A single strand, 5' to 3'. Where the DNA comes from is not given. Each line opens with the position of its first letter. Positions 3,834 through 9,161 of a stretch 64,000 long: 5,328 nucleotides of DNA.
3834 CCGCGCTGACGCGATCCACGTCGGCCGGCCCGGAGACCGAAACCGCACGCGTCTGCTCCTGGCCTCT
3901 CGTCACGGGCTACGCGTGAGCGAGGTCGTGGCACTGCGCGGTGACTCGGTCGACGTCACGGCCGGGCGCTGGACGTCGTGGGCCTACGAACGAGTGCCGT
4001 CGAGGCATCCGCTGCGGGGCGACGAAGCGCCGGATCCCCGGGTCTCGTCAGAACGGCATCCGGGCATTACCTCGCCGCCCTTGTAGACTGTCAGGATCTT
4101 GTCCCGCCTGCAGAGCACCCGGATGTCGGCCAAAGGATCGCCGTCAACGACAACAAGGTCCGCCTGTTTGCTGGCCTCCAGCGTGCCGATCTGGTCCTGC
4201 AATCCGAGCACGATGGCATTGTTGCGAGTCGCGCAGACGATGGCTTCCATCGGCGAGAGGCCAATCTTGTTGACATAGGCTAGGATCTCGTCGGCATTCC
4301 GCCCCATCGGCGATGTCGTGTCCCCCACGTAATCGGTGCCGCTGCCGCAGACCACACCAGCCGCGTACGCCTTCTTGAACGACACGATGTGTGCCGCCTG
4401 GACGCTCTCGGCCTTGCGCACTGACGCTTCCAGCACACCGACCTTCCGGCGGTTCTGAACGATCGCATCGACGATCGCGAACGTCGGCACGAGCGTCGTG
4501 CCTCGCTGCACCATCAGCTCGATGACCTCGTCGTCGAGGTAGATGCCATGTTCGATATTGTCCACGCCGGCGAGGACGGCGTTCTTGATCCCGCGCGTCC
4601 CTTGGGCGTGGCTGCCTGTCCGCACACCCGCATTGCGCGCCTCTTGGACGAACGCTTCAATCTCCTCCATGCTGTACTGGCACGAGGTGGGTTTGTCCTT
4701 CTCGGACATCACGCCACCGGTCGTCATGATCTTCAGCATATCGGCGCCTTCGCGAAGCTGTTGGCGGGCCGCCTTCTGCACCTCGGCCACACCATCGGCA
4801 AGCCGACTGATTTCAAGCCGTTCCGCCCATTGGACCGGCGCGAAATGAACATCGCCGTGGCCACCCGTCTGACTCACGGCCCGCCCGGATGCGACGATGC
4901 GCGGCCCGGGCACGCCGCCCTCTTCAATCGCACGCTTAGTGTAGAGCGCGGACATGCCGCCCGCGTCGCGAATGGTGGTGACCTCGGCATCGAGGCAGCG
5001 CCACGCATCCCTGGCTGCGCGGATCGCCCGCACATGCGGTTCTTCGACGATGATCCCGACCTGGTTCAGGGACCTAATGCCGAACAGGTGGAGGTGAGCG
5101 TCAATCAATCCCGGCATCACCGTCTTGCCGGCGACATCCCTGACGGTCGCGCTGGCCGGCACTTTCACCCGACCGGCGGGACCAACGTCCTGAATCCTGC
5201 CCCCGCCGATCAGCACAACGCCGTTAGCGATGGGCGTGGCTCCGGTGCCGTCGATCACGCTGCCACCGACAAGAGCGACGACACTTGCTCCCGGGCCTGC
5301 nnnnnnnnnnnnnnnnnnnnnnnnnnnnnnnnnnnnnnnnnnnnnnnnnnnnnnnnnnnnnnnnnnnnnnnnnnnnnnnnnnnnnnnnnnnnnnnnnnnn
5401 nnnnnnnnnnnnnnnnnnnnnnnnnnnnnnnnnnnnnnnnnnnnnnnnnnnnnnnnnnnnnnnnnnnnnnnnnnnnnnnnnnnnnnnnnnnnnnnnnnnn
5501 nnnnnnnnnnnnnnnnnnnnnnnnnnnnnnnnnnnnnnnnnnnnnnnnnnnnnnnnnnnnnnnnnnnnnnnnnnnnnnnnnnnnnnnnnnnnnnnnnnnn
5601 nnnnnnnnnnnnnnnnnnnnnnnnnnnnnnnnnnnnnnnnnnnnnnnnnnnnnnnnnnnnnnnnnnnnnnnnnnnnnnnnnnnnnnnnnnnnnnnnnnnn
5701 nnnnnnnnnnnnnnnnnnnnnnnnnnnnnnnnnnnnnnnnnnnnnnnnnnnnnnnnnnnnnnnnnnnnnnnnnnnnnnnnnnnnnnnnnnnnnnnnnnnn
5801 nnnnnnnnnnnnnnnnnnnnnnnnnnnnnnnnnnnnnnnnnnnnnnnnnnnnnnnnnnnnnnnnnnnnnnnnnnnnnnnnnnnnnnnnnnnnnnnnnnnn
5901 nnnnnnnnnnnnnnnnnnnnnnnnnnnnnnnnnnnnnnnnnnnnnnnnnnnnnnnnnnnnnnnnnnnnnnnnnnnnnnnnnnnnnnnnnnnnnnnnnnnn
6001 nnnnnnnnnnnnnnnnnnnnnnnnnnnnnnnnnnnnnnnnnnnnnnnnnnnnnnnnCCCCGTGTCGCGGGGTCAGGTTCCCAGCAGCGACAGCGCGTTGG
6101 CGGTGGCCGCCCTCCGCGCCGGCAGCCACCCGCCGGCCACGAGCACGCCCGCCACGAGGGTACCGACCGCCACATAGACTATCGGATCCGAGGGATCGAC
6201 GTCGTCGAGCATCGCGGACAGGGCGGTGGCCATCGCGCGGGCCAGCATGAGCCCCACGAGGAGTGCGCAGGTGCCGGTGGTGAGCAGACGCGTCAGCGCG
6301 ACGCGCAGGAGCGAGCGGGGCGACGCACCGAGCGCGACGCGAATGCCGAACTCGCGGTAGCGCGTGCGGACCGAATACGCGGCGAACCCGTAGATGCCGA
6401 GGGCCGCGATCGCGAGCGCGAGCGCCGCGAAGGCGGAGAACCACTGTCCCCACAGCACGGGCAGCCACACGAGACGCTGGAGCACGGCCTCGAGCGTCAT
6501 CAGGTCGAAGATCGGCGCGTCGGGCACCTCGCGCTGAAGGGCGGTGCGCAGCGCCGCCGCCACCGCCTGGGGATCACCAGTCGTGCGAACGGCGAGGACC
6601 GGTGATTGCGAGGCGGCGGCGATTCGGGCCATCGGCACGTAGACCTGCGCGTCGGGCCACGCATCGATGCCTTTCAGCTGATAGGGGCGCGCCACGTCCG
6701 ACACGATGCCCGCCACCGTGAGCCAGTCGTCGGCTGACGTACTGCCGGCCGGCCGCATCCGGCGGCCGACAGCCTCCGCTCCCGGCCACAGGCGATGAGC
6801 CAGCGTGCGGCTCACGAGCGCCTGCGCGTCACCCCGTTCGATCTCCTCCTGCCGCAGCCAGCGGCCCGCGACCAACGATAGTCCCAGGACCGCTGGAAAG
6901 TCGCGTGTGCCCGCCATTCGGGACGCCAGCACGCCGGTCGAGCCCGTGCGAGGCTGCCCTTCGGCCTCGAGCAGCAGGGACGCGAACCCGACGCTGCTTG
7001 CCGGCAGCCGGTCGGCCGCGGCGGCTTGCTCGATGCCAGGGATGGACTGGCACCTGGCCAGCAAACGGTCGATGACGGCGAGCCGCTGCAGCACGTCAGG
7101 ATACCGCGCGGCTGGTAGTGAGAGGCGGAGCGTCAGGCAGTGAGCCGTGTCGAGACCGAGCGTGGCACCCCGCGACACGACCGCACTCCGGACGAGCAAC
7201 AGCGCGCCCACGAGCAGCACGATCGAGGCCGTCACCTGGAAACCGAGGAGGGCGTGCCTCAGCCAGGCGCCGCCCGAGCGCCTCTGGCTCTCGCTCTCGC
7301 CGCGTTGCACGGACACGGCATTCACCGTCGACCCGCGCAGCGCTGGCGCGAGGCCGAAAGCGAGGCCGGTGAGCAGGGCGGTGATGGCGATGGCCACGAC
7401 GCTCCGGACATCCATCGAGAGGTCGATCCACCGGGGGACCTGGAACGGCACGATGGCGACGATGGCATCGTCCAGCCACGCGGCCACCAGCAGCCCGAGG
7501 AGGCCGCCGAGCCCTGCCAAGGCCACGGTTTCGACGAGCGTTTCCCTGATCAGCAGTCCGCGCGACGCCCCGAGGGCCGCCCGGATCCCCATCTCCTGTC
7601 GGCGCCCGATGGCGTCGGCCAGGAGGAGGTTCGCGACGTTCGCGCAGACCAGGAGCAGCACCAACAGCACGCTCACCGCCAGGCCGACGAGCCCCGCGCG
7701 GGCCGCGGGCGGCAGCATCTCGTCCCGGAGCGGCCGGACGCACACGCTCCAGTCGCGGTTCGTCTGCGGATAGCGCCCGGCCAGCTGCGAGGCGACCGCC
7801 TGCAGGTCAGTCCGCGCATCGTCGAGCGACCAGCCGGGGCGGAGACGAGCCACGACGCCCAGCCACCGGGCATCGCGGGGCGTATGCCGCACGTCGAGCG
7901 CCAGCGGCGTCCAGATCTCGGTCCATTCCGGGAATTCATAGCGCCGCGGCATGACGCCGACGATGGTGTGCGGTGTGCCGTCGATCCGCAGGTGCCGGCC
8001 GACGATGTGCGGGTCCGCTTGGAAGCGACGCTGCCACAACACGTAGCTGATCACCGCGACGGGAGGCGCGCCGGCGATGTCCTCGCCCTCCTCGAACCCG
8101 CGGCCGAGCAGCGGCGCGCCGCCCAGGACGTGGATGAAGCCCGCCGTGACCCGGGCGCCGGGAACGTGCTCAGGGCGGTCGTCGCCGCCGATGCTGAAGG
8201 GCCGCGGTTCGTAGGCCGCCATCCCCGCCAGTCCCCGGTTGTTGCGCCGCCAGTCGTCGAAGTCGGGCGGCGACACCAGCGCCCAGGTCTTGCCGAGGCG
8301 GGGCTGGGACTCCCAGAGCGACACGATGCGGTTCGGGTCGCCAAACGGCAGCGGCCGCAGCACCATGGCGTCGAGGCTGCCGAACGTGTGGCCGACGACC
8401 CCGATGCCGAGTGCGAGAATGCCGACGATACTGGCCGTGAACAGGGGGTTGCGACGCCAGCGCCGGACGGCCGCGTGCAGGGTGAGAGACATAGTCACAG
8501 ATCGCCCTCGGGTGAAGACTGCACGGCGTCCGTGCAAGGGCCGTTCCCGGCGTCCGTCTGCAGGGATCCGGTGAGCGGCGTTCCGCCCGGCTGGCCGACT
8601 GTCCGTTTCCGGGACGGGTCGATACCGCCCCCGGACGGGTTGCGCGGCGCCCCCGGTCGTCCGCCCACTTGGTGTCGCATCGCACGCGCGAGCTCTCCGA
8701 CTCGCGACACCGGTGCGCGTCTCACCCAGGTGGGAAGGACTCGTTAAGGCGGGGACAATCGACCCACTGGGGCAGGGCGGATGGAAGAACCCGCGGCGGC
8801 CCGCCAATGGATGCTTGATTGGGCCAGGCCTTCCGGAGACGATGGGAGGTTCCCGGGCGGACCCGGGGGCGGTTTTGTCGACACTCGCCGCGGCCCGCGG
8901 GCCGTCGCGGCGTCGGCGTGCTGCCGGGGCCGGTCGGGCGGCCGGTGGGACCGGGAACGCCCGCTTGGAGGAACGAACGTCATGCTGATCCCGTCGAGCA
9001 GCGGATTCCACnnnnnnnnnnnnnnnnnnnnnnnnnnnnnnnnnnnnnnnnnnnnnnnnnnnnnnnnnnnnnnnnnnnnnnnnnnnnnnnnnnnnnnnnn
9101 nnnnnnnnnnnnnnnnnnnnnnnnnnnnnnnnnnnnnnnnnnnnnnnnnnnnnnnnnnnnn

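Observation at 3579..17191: tRNA-Leu(CAA)-anchored 13.5-kb island bounded by a 137-bp direct repeat, with a dead integrase and candidate arm-type sites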

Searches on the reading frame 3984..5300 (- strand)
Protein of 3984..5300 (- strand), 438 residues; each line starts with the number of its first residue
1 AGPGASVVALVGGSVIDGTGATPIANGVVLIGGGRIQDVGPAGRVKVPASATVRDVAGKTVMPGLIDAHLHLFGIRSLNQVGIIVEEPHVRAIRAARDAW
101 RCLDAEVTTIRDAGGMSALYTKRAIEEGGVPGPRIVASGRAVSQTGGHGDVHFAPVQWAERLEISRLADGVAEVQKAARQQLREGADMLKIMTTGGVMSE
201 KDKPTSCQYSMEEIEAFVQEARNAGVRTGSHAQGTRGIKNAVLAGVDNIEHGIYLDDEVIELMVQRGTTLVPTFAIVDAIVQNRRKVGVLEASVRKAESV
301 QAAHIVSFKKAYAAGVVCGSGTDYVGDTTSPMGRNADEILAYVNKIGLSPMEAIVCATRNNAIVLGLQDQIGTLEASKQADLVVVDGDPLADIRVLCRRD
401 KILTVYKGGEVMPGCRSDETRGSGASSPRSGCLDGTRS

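Call 27: search_protein_families(library=pfam, proteins=[window:3984-5300:-], max_evalue=0.001)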
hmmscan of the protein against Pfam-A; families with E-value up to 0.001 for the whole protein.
window:3984-5300:- (438 aa): 2 families
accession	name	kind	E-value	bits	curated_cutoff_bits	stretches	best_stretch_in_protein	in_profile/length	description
PF01979.26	Amidohydro_1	-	2e-50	172.4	25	1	60-411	1-344/345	Amidohydrolase family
PF07969.17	Amidohydro_3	-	2.1e-15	57.6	29.7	2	201-411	244-470/472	Amidohydrolase family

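Call 64: search_protein_families(library=ncbifam, proteins=[window:3984-5300:-], max_evalue=0.01)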
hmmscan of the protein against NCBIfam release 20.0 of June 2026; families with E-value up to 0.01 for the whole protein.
window:3984-5300:- (438 aa): 49 families (the best 25 are shown)
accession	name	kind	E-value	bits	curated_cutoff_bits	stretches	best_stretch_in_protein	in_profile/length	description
NF051886.1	XaaProDiPepCaul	equivalog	2.3e-91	306.8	500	1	14-412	6-397/398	Xaa-Pro dipeptidase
NF006679.0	PRK09228.1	subfamily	2.4e-17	62.8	351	2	307-388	305-388/433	guanine deaminase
TIGR01224.1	hutI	equivalog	7.6e-17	61.2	298.15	2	25-72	2-49/377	imidazolonepropionase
TIGR02967.1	guan_deamin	equivalog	1.9e-15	56.8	375.4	2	307-388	280-363/401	guanine deaminase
NF006056.0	PRK08204.1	subfamily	2.2e-14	53.1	391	2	217-388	207-382/449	hypothetical protein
NF006055.0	PRK08203.1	equivalog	9.9e-12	44.1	532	2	22-119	22-117/455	8-oxoguanine deaminase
NF005557.0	PRK07228.1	equivalog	2.7e-11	42.8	522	2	21-72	16-65/445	5'-deoxyadenosine deaminase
NF006689.0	PRK09237.1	equivalog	3.7e-11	42.2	371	1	10-118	7-97/383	amidohydrolase/deacetylase family metallohydrolase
NF004636.0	PRK05985.1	subfamily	7.2e-11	41.5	408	2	302-412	276-388/398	amidohydrolase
TIGR03314.1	Se_ssnA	subfamily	6.7e-10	38.4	455.5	1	21-104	14-97/441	putative selenium metabolism protein SsnA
NF005540.0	PRK07203.1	equivalog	1.4e-09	37.1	444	1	14-108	8-102/444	putative aminohydrolase SsnA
TIGR00221.1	nagA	equivalog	2.1e-09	36.8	225.65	2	19-79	14-72/380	N-acetylglucosamine-6-phosphate deacetylase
NF011990.0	PRK15446.2-6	subfamily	3e-09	36.1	233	2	351-410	329-380/390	alpha-D-ribose 1-methylphosphonate 5-triphosphate diphosphatase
NF011989.0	PRK15446.2-5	equivalog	1.7e-08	33.6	565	1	26-70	20-61/385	alpha-D-ribose 1-methylphosphonate 5-triphosphate diphosphatase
NF006549.0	PRK09045.1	equivalog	4.4e-08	32.2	540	1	349-386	342-379/444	TRZ/ATZ family hydrolase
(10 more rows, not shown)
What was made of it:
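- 4027..4065 (.): Junction where recombinase homology stops and the 3' end of the convergent amidohydrolase gene begins. This is the site of the deletion or rearrangement that killed the recombinase. End of the NCBIfam/Pfam amidohydrolase match at residues 411-412 of the translation of 3984-5300(-) (calls 27, 64).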

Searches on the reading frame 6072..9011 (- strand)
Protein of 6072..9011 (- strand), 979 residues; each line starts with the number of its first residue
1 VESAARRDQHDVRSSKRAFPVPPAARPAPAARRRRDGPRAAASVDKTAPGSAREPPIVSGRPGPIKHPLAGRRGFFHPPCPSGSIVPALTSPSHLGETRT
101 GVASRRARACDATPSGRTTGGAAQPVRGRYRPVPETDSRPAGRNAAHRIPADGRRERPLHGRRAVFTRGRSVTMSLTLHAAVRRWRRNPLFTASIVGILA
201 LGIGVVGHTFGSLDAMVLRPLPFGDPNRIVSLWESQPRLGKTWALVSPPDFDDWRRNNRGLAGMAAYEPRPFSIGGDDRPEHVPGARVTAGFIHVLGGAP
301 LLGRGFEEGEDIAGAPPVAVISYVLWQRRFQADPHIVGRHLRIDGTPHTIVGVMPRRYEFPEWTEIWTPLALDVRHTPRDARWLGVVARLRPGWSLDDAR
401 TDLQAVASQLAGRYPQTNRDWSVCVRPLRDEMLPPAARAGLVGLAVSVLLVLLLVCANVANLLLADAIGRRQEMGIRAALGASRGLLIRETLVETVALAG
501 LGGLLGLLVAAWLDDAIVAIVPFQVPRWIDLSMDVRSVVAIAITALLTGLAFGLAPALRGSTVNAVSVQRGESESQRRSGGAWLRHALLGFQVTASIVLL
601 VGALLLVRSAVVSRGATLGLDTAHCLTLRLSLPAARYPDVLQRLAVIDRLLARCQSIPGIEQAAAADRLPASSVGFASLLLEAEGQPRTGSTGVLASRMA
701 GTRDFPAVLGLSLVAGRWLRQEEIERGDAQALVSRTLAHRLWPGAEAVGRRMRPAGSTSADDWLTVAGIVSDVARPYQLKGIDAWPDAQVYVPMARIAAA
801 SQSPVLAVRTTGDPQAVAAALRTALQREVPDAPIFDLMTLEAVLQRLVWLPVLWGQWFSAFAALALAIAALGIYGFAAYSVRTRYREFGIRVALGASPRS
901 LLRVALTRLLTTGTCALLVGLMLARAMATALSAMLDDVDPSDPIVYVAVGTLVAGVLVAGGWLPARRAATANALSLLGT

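Call 10: search_protein_families(library=pfam, proteins=[window:6072-9011:-], max_evalue=0.01)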
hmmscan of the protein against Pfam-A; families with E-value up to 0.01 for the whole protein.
window:6072-9011:- (979 aa): 2 families
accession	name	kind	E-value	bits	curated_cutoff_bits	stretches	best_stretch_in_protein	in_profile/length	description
PF12704.14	MacB_PCD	-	5.2e-32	112.2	27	2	198-405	7-206/207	MacB-like periplasmic core domain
PF02687.27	FtsX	-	9.4e-24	84.2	25.5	2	860-972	2-119/120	FtsX-like permease C-terminal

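Call 64: search_protein_families(library=ncbifam, proteins=[window:6072-9011:-], max_evalue=0.01)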
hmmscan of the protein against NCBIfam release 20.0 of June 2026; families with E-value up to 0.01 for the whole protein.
window:6072-9011:- (979 aa): 3 families
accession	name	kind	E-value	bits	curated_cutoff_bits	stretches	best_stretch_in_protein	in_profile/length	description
TIGR03434.1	ADOP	subfamily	8.1e-211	702.2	622.3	1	180-977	7-800/803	ADOP family duplicated permease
NF007826.0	PRK10535.1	equivalog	2.6e-16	59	966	2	312-567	395-643/648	macrolide ABC transporter ATP-binding protein/permease MacB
NF038008.1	ABC_perm_DarB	equivalog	0.0029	15.6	700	0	429-631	261-458/777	darobactin export ABC transporter permease subunit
